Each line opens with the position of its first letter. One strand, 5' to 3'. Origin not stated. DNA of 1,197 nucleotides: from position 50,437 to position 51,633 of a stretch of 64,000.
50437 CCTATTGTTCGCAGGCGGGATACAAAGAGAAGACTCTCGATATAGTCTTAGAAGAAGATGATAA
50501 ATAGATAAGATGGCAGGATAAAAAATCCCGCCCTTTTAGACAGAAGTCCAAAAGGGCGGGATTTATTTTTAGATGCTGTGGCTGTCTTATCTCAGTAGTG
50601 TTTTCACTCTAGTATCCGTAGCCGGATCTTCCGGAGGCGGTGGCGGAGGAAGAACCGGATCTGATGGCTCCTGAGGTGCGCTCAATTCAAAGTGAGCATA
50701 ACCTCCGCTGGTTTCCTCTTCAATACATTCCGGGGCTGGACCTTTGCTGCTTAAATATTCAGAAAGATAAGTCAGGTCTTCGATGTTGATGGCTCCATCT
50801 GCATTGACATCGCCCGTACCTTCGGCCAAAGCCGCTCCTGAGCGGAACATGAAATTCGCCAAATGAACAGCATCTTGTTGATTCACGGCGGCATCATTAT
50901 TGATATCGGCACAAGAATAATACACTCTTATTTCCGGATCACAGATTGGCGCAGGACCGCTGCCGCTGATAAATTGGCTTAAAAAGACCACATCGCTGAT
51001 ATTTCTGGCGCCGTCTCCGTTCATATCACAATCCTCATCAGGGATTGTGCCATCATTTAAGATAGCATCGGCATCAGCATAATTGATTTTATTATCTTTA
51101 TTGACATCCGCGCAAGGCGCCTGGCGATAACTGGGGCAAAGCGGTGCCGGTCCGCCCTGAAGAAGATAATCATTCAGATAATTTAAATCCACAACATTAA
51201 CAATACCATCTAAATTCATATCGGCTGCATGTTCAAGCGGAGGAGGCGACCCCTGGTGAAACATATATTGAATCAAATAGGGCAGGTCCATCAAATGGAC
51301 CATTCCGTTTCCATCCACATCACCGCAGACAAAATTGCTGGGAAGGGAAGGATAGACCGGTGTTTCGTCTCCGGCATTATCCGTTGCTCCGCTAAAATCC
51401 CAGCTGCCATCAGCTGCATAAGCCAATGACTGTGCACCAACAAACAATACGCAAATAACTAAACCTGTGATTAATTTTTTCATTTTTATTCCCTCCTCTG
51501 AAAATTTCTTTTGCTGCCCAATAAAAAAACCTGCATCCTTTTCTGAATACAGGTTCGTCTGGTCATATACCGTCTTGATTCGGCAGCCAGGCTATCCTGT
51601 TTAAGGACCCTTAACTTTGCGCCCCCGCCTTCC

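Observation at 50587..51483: Dockerin-only secreted protein as the riboswitch-controlled cargo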

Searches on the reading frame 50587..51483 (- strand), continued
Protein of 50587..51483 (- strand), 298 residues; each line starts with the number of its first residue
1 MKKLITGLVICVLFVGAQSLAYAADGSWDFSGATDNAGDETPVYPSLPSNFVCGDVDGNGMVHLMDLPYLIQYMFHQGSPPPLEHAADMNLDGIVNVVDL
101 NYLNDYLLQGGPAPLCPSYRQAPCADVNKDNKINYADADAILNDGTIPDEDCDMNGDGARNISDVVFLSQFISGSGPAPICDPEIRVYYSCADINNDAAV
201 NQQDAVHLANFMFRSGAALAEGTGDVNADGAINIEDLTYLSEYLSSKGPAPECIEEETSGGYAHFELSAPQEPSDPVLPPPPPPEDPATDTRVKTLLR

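Call 73: find_encoding_contigs(protein=P0115, flank=6000, max_places=3)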
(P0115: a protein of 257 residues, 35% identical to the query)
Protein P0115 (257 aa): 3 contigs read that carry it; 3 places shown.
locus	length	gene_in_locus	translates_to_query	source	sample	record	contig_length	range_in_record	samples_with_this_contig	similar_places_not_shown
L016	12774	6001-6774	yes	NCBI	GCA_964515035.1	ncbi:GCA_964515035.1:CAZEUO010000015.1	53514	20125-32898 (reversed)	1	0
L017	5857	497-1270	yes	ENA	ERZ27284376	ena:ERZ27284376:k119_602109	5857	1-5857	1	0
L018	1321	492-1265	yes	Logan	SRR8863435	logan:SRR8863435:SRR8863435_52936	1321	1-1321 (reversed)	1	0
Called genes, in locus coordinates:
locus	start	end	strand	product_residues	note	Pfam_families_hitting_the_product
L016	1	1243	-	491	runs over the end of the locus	-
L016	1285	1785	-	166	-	PF00293:NUDIX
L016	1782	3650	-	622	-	PF05170:AsmA, PF05359:DUF748, PF13116:YhdP, PF27051:TamB_N (weak)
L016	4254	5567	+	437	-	PF13517:FG-GAP_3 (faint), PF00404:Dockerin_1 (weak), PF13499:EF-hand_7 (faint), PF00404:Dockerin_1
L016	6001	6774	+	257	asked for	PF00404:Dockerin_1 (weak)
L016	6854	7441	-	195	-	-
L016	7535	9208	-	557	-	PF06826:Asp-Al_Ex, PF02080:TrkA_C, PF06826:Asp-Al_Ex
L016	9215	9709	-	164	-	PF04461:YajQ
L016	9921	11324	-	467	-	-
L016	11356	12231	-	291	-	-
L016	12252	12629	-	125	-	-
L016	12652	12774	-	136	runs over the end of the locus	-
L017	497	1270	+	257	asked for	PF00404:Dockerin_1 (weak)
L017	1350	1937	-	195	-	-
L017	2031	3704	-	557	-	PF06826:Asp-Al_Ex, PF02080:TrkA_C, PF06826:Asp-Al_Ex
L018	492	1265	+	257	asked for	PF00404:Dockerin_1 (weak)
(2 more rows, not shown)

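Call 91: find_encoding_contigs(protein=P0164, flank=3000, max_places=2)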
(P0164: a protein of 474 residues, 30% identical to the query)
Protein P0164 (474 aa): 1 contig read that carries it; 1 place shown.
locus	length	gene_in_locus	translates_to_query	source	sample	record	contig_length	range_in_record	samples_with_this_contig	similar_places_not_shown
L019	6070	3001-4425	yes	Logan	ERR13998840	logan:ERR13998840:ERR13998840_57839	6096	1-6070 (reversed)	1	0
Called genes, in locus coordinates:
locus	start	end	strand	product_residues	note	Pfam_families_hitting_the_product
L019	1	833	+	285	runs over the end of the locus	?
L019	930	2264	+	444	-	PF02511:Thy1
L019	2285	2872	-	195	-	PF01205:Impact_N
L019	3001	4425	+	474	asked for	PF00404:Dockerin_1 (weak), PF13499:EF-hand_7 (faint), PF13405:EF-hand_6 (faint), PF00404:Dockerin_1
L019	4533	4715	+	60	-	-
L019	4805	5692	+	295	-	PF09139:Tam41_Mmp37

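Call 92: find_encoding_contigs(protein=P0167, flank=3000, max_places=2)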
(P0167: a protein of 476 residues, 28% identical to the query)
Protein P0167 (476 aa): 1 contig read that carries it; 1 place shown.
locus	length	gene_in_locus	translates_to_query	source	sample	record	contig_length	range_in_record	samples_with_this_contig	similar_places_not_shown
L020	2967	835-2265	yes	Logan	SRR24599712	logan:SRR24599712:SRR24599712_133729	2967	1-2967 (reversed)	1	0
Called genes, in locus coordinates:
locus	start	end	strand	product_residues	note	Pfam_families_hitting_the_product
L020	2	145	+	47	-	?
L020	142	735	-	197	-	PF01205:Impact_N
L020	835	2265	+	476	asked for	PF00404:Dockerin_1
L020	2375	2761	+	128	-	PF12158:DUF3592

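Call 93: find_encoding_contigs(protein=P0055, flank=3000, max_places=2)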
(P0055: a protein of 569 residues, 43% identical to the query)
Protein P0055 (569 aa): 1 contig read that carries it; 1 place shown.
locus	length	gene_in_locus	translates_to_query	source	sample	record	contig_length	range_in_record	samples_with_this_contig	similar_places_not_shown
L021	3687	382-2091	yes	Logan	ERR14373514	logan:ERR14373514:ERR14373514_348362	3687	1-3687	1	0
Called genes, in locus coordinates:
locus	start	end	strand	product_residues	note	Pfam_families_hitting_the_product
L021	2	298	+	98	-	?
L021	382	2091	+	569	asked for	PF00404:Dockerin_1 (weak), PF00963:Cohesin (faint), PF00404:Dockerin_1 (weak)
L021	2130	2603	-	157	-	PF04073:tRNA_edit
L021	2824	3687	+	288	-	?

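Call 96: find_encoding_contigs(protein=P0067, flank=3000, max_places=2)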
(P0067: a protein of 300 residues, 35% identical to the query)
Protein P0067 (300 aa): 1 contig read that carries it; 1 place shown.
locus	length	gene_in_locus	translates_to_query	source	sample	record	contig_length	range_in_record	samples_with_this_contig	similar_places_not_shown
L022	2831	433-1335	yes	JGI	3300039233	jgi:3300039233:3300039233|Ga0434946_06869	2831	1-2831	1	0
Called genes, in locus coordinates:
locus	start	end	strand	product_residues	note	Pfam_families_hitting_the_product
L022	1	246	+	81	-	?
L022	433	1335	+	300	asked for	PF00036:EF-hand_1 (faint), PF00404:Dockerin_1, PF13405:EF-hand_6 (faint), PF13499:EF-hand_7 (faint), PF00404:Dockerin_1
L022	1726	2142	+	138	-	PF01951:Archease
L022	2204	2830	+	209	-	?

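Call 97: find_encoding_contigs(protein=P0042, flank=3000, max_places=2)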
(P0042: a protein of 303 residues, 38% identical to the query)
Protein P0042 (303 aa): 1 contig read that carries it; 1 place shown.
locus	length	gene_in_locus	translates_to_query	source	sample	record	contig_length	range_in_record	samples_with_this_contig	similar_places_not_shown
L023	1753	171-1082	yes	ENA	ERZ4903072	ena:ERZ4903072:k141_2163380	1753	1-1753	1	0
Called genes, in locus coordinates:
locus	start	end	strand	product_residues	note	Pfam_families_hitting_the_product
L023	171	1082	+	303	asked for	PF00404:Dockerin_1 (weak)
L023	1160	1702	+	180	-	PF09587:PGA_cap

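Call 98: predict_structure(alignment_id=A2)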
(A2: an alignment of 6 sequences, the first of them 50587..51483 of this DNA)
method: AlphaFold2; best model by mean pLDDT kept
length: 298 residues; sequences in the alignment: 6
mean_pLDDT: 61.9   pTM: 0.35
mean pLDDT of the five models: 61.9, 60.5, 60.3, 59.3, 57.7
residues with pLDDT >= 90: 0; 70-90: 127; 50-70: 81; < 50: 90
segments of 3 or more residues with pLDDT < 50: 1-11, 13-50, 117-121, 183-185, 256-274, 286-298
pLDDT, mean of each block of 10 residues (from residue 1): 47 42 31 32 37 74 82 70 67 69 77 53 69 76 75 70 75 60 57 77 77 66 78 83 67 56 36 54 52 43
secondary structure, 60 per line:
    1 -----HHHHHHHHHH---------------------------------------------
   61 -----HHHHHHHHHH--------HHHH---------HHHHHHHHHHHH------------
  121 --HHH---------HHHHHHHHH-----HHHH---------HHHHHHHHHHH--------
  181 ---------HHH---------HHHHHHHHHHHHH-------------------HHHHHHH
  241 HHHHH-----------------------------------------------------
elements in order: H6-15 H66-75 H84-87 H97-108 H135-143 H149-152 H162-172 H202-214 H234-245

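Call 100: fold_search(model_id=the predicted structure, library=pdb)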
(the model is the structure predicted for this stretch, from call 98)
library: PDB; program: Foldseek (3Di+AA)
matches with E <= 10: 33; with E <= 0.001: 0
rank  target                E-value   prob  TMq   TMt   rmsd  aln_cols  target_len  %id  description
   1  8x39_A                1.4e-03  1.00  0.25  0.47   9.6       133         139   26  Crystal structure of cellulosomal double-dockerin module of Clo1313_0689 from Clostridium thermocellum (released 2024-04-03)
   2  8x39_B                1.7e-03  1.00  0.25  0.47   9.0       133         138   25  Crystal structure of cellulosomal double-dockerin module of Clo1313_0689 from Clostridium thermocellum (released 2024-04-03)
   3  8x3a_MODEL_1_A        1.8e-03  1.00  0.24  0.44   9.3       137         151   25  Solution NMR structure of cellulosomal double-dockerin module of Clo1313_0689 from Clostridium thermocellum (released 2024-04-03)
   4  2mte_MODEL_1_A        8.2e-03  1.00  0.17  0.68   1.6        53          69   40  Solution structure of Doc48S (released 2014-10-15)
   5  4uyp_B                9.7e-03  1.00  0.20  0.74   3.3        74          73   31  High resolution structure of the third cohesin ScaC in complex with the ScaB dockerin with a mutation in the N-termina (released 2015-04-15)
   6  4fl4_A                1.5e-02  1.00  0.20  0.82   1.6        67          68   36  Scaffoldin conformation and dynamics revealed by a ternary complex from the Clostridium thermocellum cellulosome (released 2012-06-27)
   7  4fl4_J                1.5e-02  1.00  0.19  0.80   1.8        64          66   36  Scaffoldin conformation and dynamics revealed by a ternary complex from the Clostridium thermocellum cellulosome (released 2012-06-27)
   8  4fl4_D                1.5e-02  1.00  0.19  0.83   1.4        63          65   36  Scaffoldin conformation and dynamics revealed by a ternary complex from the Clostridium thermocellum cellulosome (released 2012-06-27)
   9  4fl4_G                1.9e-02  1.00  0.20  0.83   1.5        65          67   35  Scaffoldin conformation and dynamics revealed by a ternary complex from the Clostridium thermocellum cellulosome (released 2012-06-27)
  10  4uyq_B                2.6e-02  1.00  0.20  0.74   3.3        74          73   31  High resolution structure of the third cohesin ScaC in complex with the ScaB dockerin with a mutation in the C-termina (released 2015-04-15)
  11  6kgc_B                5.5e-02  1.00  0.17  0.76   1.8        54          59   30  Crystal structure of CaDoc0917(R49D)-CaCohA2 complex at pH 5.4 (released 2020-07-08)
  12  2vn6_B                5.8e-02  1.00  0.17  0.71   2.6        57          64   32  The Clostridium cellulolyticum dockerin displays a dual binding mode for its cohesin partner (released 2008-05-13)
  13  5lxv_B                6.9e-02  1.00  0.19  0.78   2.2        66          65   35  Crystal structure of Ruminococcus flavefaciens scaffoldin C cohesin in complex with a dockerin from an uncharacterized (released 2016-10-19)
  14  5nrk_B                7.8e-02  1.00  0.17  0.70   1.5        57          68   26  Crystal structure of the sixth cohesin from Acetivibrio cellulolyticus' scaffoldin B in complex with Cel5 dockerin S15 (released 2018-01-31)
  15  4dh2_B                8.7e-02  1.00  0.18  0.70   1.7        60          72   37  Crystal structure of Coh-OlpC(Cthe_0452)-Doc435(Cthe_0435) complex: A novel type I Cohesin-Dockerin complex from Clost (released 2012-11-28)
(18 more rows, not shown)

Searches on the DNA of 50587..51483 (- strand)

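Call 66: search_rna_families(sources=[L003, L004, L007], threshold=gathering, show_alignments=3)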
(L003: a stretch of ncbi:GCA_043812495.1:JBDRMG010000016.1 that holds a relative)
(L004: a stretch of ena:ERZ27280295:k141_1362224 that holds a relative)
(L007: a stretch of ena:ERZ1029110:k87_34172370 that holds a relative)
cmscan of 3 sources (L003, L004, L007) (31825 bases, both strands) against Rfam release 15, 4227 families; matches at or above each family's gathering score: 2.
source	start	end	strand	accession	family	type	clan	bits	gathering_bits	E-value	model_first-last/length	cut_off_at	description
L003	5821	5899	+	RF01051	c-di-GMP-I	Cis-reg; riboswitch;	CL00126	54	35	4.5e-08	1-87/87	no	c-di-GMP-I riboswitch aptamer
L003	5674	5754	+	RF01051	c-di-GMP-I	Cis-reg; riboswitch;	CL00126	35.8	35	0.0013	1-87/87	no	c-di-GMP-I riboswitch aptamer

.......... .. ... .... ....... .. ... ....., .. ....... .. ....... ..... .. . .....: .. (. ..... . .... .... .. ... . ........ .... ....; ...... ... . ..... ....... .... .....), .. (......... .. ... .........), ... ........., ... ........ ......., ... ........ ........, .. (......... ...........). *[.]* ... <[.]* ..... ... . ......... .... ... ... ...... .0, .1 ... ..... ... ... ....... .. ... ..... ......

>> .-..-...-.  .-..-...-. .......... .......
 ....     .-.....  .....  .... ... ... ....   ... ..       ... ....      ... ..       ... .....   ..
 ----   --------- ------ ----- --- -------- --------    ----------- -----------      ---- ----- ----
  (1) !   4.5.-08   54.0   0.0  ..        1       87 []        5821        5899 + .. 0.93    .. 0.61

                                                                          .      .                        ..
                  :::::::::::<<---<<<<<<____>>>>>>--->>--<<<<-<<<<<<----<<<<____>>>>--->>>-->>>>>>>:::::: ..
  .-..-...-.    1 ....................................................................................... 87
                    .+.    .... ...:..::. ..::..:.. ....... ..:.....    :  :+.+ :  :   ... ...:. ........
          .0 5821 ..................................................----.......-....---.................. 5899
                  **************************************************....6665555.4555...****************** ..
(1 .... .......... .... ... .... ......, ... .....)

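Call 74: search_rna_families(sources=[L016], threshold=gathering, show_alignments=4)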
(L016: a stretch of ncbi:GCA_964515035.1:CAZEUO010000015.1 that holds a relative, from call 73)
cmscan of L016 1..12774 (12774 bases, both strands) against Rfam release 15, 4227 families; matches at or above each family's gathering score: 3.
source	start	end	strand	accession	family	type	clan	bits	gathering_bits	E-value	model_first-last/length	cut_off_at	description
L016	4085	4163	+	RF03167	c-di-GMP-I-GGC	Cis-reg; riboswitch;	CL00126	66.4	59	3.4e-14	1-80/80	no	c-di-GMP-I-GGC riboswitch aptamer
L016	3990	4072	+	RF03167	c-di-GMP-I-GGC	Cis-reg; riboswitch;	CL00126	65.4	59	6.5e-14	1-80/80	no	c-di-GMP-I-GGC riboswitch aptamer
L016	5822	5899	+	RF01051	c-di-GMP-I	Cis-reg; riboswitch;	CL00126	56.3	35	4.9e-09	1-87/87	no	c-di-GMP-I riboswitch aptamer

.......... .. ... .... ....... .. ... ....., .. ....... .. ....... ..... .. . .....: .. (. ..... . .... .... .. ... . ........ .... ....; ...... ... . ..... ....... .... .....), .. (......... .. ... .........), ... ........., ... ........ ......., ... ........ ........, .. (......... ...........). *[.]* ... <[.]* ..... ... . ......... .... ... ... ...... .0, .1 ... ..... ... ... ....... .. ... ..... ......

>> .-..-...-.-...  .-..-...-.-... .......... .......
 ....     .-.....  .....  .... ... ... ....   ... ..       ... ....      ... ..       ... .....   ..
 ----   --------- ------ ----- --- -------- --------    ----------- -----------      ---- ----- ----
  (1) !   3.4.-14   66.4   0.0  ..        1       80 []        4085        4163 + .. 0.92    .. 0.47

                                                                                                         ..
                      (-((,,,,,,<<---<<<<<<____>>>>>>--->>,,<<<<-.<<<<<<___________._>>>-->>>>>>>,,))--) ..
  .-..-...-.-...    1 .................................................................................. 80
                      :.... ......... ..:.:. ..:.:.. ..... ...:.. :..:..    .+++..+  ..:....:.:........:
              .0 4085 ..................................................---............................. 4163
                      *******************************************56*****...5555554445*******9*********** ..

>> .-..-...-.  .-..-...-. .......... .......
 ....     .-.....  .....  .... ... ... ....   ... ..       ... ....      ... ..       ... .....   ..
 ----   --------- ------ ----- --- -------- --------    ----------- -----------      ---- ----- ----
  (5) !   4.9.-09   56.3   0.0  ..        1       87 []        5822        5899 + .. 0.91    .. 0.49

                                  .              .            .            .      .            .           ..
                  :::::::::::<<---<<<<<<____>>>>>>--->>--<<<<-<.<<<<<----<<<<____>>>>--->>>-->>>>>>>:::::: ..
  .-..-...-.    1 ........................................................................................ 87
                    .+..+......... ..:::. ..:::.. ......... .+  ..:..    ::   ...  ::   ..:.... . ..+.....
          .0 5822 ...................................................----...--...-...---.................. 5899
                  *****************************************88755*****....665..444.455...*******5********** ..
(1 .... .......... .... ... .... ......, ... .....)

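Call 94: search_rna_families(sources=[L019, L020, L021, L005, L006, L017], threshold=gathering)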
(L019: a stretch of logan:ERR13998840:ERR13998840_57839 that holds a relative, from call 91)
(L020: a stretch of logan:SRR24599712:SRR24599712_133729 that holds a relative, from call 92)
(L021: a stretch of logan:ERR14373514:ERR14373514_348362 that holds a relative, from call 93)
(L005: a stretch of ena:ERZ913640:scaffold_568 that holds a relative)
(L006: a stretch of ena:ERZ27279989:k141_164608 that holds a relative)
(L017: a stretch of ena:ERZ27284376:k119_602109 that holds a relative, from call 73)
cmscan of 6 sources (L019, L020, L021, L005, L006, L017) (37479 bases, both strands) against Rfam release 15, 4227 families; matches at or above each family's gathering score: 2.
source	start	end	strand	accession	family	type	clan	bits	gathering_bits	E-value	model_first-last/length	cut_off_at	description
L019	5832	6019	+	RF00230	T-box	Cis-reg; leader;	-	98.2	93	1.3e-20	1-219/219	no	T-box leader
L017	318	395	+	RF01051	c-di-GMP-I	Cis-reg; riboswitch;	CL00126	56.3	35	1.4e-08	1-87/87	no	c-di-GMP-I riboswitch aptamer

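Call 101: search_rna_families(sources=[L022, L023], threshold=evalue, max_evalue=0.1)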
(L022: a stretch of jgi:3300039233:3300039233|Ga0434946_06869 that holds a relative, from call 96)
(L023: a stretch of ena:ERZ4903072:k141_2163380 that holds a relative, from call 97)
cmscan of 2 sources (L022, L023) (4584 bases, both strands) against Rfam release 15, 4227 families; matches with E-value up to 0.1: 4.
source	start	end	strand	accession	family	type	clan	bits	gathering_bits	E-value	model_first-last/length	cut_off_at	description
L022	1834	1883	-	RF03454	mir-1267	Gene; miRNA;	-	28.7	70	0.0079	1-78/78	no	mir-1267 microRNA precursor family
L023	1089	1138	+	RF03688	mir-3045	Gene; miRNA;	-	27.9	90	0.0075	1-75/75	no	mir-3045 microRNA precursor family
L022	1837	1887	-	RF03284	mir-4637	Gene; miRNA;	-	26.8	89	0.045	1-84/84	no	mir-4637 microRNA precursor family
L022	1838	1881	-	RF03474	mir-4766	Gene; miRNA;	-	25.5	72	0.086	1-56/56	no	mir-4766 microRNA precursor family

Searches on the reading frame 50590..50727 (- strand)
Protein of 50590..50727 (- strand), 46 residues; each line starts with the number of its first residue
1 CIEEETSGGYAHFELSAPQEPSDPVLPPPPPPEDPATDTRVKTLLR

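Call 22: search_protein_families(library=pfam, proteins=[window:50590-50727:-], max_evalue=10)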
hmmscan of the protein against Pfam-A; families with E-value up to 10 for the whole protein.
seq(46 aa): 1 family
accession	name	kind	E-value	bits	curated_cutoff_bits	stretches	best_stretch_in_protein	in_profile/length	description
PF25616.1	PhiKZ_gp35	-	0.5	9.8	35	1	14-36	139-161/271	Bacteriophage PhiKZ capsid decoration protein gp35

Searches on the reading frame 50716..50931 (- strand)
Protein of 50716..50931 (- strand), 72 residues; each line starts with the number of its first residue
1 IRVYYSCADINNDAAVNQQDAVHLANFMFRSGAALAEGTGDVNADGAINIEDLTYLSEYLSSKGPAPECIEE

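Call 22: search_protein_families(library=pfam, proteins=[window:50716-50931:-], max_evalue=10)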
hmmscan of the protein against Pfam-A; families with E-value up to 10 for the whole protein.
seq(72 aa): 2 families
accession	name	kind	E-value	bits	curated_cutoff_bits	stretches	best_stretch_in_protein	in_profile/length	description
PF00404.24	Dockerin_1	-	1.6e-12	47.8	22.9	2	9-60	3-56/57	Dockerin type I domain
PF00036.39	EF-hand_1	-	0.13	12.3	25.4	1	41-54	10-23/29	EF hand domain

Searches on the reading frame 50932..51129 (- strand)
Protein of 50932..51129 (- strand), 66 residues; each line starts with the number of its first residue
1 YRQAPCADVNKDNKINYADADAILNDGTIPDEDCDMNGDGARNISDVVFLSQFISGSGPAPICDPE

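Call 22: search_protein_families(library=pfam, proteins=[window:50932-51129:-], max_evalue=10)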
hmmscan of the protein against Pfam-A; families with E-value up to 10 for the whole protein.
seq(66 aa): 3 families
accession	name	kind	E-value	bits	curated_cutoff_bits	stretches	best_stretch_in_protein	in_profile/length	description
PF00404.24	Dockerin_1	-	4.8e-06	27.1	22.9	1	8-54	3-56/57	Dockerin type I domain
PF13202.12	EF-hand_5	-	0.86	9.7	25.9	1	6-16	7-17/25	EF hand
PF00036.39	EF-hand_1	-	2.8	8.1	25.4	1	7-19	9-21/29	EF hand domain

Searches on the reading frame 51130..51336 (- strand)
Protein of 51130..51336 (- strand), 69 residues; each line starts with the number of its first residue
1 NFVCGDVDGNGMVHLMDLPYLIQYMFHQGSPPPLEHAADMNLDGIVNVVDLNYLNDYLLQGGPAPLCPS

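Call 22: search_protein_families(library=pfam, proteins=[window:51130-51336:-], max_evalue=10)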
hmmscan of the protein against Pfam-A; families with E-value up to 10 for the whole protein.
seq(69 aa): 2 families
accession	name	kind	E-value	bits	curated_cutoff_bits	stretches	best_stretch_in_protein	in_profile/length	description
PF00404.24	Dockerin_1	-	3.9e-10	40.2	22.9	1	5-59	2-57/57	Dockerin type I domain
PF13833.12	EF-hand_8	-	0.038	14.2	28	1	2-18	31-47/54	EF-hand domain pair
